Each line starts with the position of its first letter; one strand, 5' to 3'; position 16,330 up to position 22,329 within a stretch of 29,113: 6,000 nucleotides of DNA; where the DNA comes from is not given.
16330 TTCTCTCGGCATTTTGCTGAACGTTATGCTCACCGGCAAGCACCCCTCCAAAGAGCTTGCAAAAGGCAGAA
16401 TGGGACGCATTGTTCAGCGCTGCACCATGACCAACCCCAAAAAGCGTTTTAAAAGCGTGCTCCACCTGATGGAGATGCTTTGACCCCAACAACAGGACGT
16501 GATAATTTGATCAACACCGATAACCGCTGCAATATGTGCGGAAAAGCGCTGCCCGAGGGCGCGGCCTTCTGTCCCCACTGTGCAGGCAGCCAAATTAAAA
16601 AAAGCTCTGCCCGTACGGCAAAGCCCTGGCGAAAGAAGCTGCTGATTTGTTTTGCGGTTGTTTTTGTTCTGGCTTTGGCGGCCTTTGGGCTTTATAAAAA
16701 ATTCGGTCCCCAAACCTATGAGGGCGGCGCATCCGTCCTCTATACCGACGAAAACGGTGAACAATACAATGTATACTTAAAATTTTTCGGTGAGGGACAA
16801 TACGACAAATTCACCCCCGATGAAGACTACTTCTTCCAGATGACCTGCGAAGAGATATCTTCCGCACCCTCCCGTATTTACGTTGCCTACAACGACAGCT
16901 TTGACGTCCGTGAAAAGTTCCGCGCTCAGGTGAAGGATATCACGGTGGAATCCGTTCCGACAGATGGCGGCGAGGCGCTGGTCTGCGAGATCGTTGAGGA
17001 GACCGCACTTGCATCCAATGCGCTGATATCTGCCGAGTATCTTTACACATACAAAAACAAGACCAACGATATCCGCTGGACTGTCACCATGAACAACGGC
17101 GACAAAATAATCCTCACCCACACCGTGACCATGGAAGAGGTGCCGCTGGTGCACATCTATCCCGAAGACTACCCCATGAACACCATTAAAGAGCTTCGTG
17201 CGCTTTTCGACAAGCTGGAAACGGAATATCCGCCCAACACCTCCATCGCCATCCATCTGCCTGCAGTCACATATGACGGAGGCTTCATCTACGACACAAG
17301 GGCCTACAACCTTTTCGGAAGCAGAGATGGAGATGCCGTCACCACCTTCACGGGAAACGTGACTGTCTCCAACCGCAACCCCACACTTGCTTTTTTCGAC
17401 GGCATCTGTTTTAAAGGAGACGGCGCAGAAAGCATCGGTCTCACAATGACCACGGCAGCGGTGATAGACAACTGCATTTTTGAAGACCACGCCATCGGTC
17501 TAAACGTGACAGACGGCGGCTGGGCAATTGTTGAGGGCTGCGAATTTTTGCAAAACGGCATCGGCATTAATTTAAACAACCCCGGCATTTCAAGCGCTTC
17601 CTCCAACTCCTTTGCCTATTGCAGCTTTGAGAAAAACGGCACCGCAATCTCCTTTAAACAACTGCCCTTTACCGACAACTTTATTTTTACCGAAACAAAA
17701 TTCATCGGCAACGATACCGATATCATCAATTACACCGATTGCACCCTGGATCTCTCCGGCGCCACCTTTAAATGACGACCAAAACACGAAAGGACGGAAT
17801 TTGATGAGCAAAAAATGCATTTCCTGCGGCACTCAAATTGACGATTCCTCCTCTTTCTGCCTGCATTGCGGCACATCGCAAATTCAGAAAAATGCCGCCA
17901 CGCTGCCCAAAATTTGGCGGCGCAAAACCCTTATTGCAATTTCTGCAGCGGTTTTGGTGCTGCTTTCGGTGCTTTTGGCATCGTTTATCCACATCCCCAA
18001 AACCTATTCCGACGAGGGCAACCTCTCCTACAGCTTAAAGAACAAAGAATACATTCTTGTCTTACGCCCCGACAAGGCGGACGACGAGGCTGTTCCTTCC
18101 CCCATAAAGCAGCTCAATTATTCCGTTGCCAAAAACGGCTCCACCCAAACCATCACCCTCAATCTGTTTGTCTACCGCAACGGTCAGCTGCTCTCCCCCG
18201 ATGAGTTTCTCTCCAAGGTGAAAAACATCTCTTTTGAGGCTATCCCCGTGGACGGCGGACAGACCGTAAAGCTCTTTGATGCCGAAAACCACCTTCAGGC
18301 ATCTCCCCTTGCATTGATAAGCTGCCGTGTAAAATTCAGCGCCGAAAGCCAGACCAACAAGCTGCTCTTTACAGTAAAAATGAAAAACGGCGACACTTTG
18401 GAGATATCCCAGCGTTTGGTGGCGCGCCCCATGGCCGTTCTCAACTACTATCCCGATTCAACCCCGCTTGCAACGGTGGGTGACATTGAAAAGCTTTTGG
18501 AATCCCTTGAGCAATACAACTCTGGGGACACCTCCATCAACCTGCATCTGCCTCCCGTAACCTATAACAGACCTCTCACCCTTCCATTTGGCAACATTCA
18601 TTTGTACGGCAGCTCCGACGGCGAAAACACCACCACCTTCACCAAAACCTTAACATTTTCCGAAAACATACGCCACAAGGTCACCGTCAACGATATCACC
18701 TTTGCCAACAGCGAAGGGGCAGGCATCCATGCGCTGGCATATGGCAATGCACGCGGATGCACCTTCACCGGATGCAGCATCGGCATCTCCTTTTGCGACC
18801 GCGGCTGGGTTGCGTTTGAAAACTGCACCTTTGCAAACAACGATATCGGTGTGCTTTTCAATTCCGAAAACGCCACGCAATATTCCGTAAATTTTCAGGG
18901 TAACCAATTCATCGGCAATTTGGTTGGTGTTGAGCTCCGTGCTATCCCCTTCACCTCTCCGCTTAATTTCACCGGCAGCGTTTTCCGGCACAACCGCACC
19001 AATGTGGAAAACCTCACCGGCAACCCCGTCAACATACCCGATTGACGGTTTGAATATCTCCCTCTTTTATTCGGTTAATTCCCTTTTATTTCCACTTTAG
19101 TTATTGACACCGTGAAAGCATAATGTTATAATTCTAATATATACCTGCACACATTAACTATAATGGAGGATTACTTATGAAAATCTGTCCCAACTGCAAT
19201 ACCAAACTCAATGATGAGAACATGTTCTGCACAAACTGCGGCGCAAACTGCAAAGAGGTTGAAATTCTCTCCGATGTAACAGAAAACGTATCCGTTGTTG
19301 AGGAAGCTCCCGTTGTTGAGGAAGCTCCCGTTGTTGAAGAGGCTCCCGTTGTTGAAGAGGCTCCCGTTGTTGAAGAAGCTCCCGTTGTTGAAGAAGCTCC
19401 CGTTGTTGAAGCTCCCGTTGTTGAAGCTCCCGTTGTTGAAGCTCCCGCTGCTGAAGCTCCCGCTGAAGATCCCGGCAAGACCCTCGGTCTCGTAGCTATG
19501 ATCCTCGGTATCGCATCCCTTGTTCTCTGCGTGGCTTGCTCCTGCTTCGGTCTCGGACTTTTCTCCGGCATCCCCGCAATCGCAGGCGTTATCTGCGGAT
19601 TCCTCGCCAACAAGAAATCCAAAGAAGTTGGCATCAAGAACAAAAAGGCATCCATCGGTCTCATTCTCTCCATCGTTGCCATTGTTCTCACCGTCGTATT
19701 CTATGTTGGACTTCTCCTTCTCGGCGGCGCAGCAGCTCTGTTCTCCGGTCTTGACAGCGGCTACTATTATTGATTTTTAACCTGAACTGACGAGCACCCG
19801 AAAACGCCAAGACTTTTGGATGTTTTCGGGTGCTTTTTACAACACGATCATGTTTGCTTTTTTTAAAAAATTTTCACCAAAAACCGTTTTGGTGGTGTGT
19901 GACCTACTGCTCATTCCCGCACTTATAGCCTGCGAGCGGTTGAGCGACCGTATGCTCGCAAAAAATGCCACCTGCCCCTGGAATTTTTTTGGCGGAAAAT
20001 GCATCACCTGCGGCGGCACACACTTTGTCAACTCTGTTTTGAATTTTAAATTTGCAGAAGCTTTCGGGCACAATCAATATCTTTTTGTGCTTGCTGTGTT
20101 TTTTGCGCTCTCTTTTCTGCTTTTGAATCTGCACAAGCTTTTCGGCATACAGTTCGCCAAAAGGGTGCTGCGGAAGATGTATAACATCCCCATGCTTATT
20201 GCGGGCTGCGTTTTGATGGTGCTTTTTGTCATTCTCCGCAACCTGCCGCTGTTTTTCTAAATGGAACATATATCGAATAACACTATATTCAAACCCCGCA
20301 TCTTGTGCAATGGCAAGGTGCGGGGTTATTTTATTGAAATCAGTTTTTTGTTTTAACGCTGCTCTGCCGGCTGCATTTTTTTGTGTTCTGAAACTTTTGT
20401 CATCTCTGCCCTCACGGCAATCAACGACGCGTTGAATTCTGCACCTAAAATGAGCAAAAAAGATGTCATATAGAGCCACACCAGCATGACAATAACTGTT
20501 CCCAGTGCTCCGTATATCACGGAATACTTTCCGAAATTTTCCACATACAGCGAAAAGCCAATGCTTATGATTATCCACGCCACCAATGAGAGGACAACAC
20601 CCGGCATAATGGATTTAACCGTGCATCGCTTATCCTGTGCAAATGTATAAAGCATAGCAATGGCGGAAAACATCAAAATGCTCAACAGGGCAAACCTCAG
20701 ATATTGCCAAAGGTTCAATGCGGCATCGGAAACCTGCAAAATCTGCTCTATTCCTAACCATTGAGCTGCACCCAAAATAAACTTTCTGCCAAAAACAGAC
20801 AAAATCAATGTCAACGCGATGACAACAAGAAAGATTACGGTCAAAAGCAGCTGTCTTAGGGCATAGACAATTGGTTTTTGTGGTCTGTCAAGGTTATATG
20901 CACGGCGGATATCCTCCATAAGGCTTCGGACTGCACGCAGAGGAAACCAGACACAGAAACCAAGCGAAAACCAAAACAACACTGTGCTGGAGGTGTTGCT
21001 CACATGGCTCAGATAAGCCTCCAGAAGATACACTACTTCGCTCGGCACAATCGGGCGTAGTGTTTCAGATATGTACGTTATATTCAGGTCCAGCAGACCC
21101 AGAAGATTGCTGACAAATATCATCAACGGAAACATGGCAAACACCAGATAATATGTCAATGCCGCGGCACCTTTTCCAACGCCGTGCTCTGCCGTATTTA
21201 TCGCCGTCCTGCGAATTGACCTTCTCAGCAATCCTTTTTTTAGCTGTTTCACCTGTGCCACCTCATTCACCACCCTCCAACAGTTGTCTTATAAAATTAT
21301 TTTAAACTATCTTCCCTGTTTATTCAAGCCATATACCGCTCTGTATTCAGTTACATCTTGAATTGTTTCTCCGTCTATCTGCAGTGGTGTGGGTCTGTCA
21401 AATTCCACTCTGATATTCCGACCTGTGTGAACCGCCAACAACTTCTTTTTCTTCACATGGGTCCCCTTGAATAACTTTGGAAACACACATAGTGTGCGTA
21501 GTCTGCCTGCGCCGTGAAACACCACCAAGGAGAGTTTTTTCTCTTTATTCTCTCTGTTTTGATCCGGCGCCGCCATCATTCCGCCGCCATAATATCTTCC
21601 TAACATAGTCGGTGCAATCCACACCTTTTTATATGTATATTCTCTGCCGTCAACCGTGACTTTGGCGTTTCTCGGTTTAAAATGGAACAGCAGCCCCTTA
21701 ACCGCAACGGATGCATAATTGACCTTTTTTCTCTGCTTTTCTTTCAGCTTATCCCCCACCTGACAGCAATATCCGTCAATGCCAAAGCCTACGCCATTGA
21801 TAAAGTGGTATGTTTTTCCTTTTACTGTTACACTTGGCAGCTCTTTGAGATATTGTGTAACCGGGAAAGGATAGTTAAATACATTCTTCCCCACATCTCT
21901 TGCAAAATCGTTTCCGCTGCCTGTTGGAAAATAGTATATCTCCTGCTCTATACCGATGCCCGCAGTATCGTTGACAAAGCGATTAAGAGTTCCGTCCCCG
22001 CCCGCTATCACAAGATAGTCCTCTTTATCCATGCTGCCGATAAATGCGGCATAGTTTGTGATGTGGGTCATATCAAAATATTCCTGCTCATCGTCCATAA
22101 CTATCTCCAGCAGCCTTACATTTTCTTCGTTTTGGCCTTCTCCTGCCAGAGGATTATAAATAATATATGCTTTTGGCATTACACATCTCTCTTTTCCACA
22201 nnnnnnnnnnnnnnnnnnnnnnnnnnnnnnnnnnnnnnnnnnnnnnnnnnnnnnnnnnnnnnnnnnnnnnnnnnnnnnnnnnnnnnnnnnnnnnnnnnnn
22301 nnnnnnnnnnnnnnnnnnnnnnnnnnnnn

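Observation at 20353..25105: Six-gene membrane-lipid operon: candidate pathway for an undescribed acylated glycolipid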

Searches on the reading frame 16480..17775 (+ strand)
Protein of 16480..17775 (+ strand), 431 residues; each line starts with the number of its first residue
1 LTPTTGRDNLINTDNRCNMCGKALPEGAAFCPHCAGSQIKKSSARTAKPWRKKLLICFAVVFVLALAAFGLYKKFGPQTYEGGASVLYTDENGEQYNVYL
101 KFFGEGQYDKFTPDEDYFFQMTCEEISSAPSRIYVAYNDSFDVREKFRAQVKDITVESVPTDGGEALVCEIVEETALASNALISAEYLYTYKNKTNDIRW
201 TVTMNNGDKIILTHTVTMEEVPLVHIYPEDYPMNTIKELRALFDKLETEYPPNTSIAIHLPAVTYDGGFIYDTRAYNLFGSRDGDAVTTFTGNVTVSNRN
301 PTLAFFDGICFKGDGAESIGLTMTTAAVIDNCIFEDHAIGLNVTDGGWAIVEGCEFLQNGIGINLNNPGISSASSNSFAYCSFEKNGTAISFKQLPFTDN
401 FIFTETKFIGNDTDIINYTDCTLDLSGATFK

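Call 48: search_protein_families(library=pfam, proteins=[window:16480-17775:+], max_evalue=0.001)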
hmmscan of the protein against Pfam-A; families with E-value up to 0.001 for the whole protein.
window:16480-17775:+ (431 aa): 1 family
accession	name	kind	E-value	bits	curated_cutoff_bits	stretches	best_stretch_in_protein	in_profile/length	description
PF13240.11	Zn_Ribbon_1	-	3e-05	24.1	25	1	17-34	2-19/23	zinc-ribbon domain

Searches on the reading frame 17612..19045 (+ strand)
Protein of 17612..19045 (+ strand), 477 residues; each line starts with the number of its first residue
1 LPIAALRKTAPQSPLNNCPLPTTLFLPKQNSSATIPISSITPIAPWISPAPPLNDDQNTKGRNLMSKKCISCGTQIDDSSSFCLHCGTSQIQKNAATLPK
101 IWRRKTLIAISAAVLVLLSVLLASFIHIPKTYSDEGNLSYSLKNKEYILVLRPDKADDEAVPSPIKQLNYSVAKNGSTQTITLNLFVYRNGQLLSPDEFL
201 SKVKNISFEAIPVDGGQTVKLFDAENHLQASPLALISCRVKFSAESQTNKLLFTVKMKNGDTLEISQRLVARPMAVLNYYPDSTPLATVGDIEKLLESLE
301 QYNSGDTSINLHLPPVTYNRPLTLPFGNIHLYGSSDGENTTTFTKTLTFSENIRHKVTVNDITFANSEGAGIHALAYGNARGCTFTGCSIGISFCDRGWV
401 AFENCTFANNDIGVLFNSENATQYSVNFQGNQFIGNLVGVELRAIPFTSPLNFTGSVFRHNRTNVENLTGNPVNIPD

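Call 48: search_protein_families(library=pfam, proteins=[window:17612-19045:+], max_evalue=0.001)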
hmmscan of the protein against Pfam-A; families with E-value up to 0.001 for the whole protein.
window:17612-19045:+ (477 aa): 2 families
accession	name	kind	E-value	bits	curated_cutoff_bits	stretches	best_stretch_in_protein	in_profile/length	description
PF01696.23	Adeno_E1B_55K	-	5.3e-07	29.1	24.5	1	355-422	146-213/387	Adenovirus EB1 55K protein / large t-antigen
PF13240.11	Zn_Ribbon_1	-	3.4e-06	27.1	25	1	68-89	1-22/23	zinc-ribbon domain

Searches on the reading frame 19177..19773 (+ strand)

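Call 3: search_protein_families(library=pfam, proteins=[window:19177-19773:+], max_evalue=0.01)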
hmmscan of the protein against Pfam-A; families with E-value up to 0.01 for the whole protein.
window:19177-19773:+ (198 aa): 6 families
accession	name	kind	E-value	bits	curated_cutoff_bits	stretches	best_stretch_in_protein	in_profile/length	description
PF13240.11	Zn_Ribbon_1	-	3.4e-07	30.3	25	1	4-23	2-21/23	zinc-ribbon domain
PF13828.11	DUF4190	-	1.7e-06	28.1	35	1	110-175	1-62/62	Domain of unknown function (DUF4190)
PF12773.13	DZR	-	0.0013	19.3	27.3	1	4-24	1-21/45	Double zinc ribbon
PF13248.11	Zn_ribbon_3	-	0.0018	18.1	27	1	1-23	2-24/26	zinc-ribbon domain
PF20854.2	LED_rpt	-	0.0056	16.9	59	1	36-78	5-47/176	LED repeat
PF02095.21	Extensin_1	-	0.0079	16.5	105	0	47-98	16-68/171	Extensin-like protein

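Call 4: search_protein_families(library=ncbifam, proteins=[window:19177-19773:+], max_evalue=0.01)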
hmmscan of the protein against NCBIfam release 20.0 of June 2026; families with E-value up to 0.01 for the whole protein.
window:19177-19773:+ (198 aa): 1 family
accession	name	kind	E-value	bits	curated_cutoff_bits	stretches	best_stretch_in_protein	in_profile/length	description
NF047723.1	TransFacS4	equivalog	0.0055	17.2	120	1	1-38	1-39/90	transcription factor S4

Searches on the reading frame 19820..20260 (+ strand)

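Call 3: search_protein_families(library=pfam, proteins=[window:19820-20260:+], max_evalue=0.01)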
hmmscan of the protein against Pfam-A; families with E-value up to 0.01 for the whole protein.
window:19820-20260:+ (146 aa): 1 family
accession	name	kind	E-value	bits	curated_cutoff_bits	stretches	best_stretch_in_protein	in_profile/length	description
PF10825.13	DUF2752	-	1.6e-08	35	27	1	55-97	5-47/49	Protein of unknown function (DUF2752)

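Call 4: search_protein_families(library=ncbifam, proteins=[window:19820-20260:+], max_evalue=0.01)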
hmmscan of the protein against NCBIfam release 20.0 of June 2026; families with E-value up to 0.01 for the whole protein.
window:19820-20260:+ (146 aa): 0 families

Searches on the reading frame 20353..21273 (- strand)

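Call 3: search_protein_families(library=pfam, proteins=[window:20353-21273:-], max_evalue=0.01)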
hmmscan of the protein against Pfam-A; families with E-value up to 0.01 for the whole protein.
window:20353-21273:- (306 aa): 1 family
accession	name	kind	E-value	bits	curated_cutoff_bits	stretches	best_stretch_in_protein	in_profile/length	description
PF03631.20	Virul_fac_BrkB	-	4.3e-50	171.2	33.7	1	30-284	3-255/259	Virulence factor BrkB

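Call 4: search_protein_families(library=ncbifam, proteins=[window:20353-21273:-], max_evalue=0.01)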
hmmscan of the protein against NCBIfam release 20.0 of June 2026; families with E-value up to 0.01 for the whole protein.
window:20353-21273:- (306 aa): 4 families
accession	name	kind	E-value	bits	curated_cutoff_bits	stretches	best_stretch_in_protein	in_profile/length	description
TIGR00765.1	yihY_not_rbn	subfamily_domain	2.2e-28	99.8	73.15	1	29-284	12-256/259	YihY family inner membrane protein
NF003256.0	PRK04214.1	equivalog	5.3e-12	45.4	500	1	32-297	32-286/412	ribonuclease BN/unknown domain fusion protein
NF002457.0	PRK01637.1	equivalog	4.9e-11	42.4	307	1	30-301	30-291/295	virulence factor BrkB family protein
TIGR00766.1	TIGR00766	equivalog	1.5e-05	24.4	213.65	1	36-282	19-258/263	inner membrane protein YhjD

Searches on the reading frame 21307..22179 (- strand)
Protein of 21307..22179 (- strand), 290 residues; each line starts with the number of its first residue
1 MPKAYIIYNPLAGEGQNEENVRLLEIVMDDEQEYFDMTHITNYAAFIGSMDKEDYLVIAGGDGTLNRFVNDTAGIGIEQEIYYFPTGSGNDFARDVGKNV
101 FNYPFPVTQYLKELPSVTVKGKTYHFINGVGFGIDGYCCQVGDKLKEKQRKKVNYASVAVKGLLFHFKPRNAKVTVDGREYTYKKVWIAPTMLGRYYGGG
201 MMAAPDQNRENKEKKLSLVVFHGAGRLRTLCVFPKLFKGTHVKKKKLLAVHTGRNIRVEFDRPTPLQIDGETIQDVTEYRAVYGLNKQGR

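Call 3: search_protein_families(library=pfam, proteins=[window:21307-22179:-], max_evalue=0.01)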
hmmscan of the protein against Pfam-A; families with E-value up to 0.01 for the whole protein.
window:21307-22179:- (290 aa): 3 families
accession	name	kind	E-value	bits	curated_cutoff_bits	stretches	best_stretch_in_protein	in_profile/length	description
PF19279.4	YegS_C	-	1.9e-18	67.1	27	1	130-276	3-143/158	YegS C-terminal NAD kinase beta sandwich-like domain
PF00781.29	DAGK_cat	-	1e-14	54.6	23.6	1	3-99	1-102/125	Diacylglycerol kinase catalytic domain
PF00609.24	DAGK_acc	-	0.0048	17.7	27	1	146-271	30-157/158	Diacylglycerol kinase accessory domain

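Call 4: search_protein_families(library=ncbifam, proteins=[window:21307-22179:-], max_evalue=0.01)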
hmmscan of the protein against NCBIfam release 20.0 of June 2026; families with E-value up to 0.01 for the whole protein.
window:21307-22179:- (290 aa): 11 families
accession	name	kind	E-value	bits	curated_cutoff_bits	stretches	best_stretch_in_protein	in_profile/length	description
TIGR00147.1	TIGR00147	subfamily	5.5e-23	81.3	118.65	1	1-273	1-276/296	YegS/Rv2252/BmrU family lipid kinase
NF009604.0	PRK13057.1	equivalog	1.8e-21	76.4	274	1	41-273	49-276/302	lipid kinase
NF009605.0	PRK13059.1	equivalog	1.8e-16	60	313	1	1-275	1-275/295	putative lipid kinase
NF008882.0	PRK11914.1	equivalog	9.6e-15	54.5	302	1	158-261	173-271/306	diacylglycerol kinase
NF009603.0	PRK13055.1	subfamily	9.4e-14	51.1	342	1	3-271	4-279/335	diacylglycerol kinase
NF009874.0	PRK13337.1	equivalog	4.4e-10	38.9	385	1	3-272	4-274/305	diacylglycerol kinase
NF009602.0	PRK13054.1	equivalog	1e-08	34.6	284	1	53-275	57-276/301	lipid kinase YegS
NF002033.0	PRK00861.1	subfamily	9.9e-07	27.7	293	1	3-97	13-109/328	putative lipid kinase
TIGR03702.1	lip_kinase_YegS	equivalog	1.3e-05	24.4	387.45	1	55-275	55-272/295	lipid kinase YegS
NF040993.1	MamU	equivalog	6.9e-05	22.4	400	1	53-182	60-188/296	lipid kinase MamU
NF009025.0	PRK12361.1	equivalog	0.00092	17.5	505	1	3-75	243-319/546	hypothetical protein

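Call 38: search_solved_structures(query=window:21307-22179:-, max_evalue=0.001, show_alignments=1)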
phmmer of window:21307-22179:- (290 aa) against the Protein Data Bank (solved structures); distinct sequences matched with E-value up to 0.001: 4.
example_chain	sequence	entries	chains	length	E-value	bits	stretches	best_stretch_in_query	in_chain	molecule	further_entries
4wrr_A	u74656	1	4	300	1.3e-09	41.2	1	3-271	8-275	putative diacylglycerol kinase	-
3s40_A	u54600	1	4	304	1.3e-09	41.2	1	3-271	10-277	diacylglycerol kinase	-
3t5p_A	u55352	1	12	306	1.4e-09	41.1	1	3-271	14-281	BmrU protein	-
2qv7_A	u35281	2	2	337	6e-05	25.9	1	3-270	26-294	Diacylglycerol Kinase DgkB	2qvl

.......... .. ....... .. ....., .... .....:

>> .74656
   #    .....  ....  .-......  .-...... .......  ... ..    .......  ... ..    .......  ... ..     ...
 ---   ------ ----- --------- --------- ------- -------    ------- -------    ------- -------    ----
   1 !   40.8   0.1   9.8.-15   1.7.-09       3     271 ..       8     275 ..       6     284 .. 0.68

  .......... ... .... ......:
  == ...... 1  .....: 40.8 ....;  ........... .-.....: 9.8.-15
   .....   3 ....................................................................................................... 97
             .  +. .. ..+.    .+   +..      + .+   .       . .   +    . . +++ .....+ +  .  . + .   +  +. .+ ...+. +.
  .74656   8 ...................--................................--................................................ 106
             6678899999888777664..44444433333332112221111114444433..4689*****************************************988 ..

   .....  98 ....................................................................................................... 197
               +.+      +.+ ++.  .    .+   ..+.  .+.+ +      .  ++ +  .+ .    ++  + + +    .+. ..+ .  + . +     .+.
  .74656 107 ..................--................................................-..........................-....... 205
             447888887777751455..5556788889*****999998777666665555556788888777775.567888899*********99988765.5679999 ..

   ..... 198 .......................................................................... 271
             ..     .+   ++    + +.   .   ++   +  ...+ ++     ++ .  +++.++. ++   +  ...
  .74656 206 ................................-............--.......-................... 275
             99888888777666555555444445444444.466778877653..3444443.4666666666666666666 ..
